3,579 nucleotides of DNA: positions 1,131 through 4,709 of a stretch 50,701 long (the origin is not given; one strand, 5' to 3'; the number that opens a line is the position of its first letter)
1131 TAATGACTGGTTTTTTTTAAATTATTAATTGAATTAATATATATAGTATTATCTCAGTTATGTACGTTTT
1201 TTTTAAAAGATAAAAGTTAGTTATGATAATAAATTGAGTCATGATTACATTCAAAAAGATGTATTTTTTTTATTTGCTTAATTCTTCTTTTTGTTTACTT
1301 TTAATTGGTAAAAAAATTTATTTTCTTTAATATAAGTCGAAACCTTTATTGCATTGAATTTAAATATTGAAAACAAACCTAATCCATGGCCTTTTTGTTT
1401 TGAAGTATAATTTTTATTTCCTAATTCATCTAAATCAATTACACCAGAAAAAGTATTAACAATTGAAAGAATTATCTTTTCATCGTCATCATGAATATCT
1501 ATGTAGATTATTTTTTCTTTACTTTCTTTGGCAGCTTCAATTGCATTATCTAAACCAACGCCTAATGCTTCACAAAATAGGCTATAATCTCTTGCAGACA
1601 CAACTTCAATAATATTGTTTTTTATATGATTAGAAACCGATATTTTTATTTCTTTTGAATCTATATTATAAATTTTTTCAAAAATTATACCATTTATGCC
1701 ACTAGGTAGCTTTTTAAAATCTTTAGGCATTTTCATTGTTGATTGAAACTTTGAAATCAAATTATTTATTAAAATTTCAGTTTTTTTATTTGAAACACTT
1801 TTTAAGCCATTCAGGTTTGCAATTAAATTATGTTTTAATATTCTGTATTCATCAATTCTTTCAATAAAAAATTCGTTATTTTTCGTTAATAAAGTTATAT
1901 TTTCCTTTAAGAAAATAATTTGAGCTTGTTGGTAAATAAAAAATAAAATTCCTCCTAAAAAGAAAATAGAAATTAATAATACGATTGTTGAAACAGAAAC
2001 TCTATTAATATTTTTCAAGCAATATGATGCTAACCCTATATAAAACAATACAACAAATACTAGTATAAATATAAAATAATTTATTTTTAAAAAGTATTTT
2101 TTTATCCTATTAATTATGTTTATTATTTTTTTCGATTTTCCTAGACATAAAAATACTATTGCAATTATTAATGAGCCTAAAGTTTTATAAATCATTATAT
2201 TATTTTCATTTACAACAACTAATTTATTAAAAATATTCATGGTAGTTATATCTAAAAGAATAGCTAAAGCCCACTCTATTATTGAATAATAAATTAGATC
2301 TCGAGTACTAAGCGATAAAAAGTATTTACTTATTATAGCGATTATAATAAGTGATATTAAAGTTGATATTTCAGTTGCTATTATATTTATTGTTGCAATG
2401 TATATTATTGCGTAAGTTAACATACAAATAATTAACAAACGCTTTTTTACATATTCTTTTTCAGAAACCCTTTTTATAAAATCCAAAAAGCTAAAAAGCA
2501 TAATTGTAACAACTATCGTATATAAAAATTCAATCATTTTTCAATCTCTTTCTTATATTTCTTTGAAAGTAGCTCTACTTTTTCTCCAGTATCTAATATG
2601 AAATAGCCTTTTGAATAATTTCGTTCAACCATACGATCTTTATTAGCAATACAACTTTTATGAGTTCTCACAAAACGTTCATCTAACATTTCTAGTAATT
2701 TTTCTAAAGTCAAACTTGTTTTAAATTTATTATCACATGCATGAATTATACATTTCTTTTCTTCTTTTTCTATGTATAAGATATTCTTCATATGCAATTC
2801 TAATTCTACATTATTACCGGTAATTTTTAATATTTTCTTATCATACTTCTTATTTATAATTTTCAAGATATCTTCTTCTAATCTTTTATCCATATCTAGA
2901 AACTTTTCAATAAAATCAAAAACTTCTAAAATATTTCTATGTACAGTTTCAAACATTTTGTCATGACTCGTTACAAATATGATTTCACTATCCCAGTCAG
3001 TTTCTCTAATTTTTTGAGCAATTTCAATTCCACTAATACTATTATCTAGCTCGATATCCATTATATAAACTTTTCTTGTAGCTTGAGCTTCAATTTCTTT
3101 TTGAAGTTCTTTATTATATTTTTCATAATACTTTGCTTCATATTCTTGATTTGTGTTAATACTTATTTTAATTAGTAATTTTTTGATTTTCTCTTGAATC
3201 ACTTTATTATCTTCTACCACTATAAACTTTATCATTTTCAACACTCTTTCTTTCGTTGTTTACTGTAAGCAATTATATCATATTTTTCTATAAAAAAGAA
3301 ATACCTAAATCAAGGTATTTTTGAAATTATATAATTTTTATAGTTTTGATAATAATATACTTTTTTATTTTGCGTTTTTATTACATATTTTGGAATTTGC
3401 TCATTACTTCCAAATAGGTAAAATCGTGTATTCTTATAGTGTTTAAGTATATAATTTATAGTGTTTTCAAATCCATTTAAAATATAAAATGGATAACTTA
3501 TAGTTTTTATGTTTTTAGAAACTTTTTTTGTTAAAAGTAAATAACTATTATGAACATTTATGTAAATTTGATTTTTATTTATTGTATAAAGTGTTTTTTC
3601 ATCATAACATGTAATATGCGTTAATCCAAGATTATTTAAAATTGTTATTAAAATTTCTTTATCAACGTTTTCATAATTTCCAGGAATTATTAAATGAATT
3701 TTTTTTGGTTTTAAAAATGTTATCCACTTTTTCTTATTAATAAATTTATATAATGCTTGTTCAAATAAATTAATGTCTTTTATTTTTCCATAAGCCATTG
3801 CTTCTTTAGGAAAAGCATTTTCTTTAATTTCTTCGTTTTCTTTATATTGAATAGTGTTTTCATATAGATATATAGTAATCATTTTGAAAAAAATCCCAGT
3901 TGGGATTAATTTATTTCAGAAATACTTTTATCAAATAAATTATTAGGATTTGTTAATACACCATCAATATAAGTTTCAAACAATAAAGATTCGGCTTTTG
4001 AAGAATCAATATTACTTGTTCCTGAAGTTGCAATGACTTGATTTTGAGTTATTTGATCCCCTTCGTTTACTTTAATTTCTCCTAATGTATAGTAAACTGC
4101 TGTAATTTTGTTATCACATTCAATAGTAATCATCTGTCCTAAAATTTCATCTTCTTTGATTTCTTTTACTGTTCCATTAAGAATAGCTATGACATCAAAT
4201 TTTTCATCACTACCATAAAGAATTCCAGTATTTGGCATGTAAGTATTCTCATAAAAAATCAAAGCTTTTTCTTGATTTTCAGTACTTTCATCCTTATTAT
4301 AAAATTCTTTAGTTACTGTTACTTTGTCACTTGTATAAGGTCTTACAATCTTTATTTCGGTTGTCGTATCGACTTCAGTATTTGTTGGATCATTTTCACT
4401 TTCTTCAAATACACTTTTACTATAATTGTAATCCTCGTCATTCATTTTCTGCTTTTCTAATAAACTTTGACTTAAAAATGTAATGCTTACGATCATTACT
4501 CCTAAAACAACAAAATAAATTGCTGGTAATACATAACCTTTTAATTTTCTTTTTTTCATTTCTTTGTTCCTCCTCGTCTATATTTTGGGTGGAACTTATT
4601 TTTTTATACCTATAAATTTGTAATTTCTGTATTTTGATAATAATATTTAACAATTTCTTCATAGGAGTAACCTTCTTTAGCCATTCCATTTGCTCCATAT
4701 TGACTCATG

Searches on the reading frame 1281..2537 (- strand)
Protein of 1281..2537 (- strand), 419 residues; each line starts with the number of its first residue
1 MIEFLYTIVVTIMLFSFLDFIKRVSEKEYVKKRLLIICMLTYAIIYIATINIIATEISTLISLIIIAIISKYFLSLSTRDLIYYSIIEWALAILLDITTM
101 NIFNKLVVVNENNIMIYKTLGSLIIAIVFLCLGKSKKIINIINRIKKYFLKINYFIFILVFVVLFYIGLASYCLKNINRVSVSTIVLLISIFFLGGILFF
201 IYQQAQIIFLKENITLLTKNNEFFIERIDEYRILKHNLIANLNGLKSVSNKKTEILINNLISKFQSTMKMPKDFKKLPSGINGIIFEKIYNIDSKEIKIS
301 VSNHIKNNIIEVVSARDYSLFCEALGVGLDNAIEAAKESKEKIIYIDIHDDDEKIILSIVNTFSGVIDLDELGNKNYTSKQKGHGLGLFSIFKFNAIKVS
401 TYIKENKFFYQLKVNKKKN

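Call 33: find_encoding_contigs(protein=window:1281-2537:-, flank=10000, max_places=8)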
Protein window:1281-2537:- (419 aa): 4 contigs read that carry it; 3 places shown.
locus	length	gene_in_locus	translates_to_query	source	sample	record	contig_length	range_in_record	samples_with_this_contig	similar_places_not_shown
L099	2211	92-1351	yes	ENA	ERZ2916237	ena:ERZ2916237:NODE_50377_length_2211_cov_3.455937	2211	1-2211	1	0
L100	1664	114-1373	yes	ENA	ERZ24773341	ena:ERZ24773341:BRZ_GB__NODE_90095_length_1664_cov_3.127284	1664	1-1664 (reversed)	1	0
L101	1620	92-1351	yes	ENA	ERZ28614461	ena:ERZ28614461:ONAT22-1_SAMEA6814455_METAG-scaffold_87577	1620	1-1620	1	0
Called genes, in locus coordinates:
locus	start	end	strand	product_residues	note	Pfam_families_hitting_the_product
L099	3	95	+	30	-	?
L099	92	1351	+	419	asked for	PF14501:HATPase_c_5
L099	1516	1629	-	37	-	-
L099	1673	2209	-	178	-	?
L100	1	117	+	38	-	?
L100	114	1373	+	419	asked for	PF14501:HATPase_c_5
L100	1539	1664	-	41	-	?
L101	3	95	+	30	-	?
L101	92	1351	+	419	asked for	PF14501:HATPase_c_5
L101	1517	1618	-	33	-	?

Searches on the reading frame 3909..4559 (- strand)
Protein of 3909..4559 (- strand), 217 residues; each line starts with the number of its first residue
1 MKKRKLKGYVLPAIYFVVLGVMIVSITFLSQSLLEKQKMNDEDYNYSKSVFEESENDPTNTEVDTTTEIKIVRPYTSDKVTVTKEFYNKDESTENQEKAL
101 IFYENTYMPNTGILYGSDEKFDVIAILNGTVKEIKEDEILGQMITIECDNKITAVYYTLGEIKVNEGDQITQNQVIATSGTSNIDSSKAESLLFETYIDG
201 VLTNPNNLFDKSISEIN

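Call 68: find_encoding_contigs(protein=window:3909-4559:-, flank=10000, max_places=6)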
Protein window:3909-4559:- (217 aa): 2 contigs read that carry it; 1 place shown.
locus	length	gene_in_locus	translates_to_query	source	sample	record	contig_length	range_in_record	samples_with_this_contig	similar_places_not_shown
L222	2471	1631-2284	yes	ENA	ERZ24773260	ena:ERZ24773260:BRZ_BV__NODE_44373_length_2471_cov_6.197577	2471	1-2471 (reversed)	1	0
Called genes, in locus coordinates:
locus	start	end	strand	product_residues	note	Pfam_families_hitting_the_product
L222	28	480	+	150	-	PF02502:LacAB_rpiB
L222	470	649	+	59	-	PF06612:DUF1146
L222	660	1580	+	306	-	PF08486:SpoIID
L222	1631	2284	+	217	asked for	PF01551:Peptidase_M23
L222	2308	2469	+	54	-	?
